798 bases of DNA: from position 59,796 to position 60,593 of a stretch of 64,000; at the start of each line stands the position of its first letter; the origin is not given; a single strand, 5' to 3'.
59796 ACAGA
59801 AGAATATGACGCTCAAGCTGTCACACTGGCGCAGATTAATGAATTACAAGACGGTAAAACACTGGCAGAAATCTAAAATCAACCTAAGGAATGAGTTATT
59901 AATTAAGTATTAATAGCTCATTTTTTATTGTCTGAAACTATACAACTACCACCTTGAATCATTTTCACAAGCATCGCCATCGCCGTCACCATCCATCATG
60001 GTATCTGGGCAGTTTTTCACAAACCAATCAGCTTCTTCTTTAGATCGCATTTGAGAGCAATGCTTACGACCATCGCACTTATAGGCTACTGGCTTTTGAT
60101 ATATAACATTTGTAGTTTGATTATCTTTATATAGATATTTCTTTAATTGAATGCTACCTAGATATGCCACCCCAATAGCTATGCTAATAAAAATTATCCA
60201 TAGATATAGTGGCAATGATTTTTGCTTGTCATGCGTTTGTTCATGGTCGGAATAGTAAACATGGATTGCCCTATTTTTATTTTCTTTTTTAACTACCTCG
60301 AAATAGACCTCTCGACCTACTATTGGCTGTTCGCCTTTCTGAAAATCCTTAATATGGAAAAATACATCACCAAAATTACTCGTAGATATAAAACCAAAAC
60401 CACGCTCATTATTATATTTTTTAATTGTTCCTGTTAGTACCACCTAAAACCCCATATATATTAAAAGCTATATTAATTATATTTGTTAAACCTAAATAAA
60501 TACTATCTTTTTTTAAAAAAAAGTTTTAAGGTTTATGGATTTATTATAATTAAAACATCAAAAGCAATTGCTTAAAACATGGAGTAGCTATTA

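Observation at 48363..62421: Recurrent 16-bp palindrome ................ (often preceded by ACGATG) in at least eight intergenic regions of the small-gene island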

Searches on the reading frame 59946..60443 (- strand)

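Call 30: search_protein_families(library=pfam, max_evalue=0.01, proteins=[window:59946-60443:-])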
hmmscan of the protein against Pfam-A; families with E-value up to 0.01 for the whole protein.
window:59946-60443:- (165 aa): 2 families
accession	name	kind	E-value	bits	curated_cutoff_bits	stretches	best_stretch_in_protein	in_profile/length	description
PF00313.28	CSD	-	1e-13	51.4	27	1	4-63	2-64/66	'Cold-shock' DNA-binding domain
PF05901.16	Excalibur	-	1.1e-07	32.6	22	1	126-160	1-36/36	Excalibur calcium-binding domain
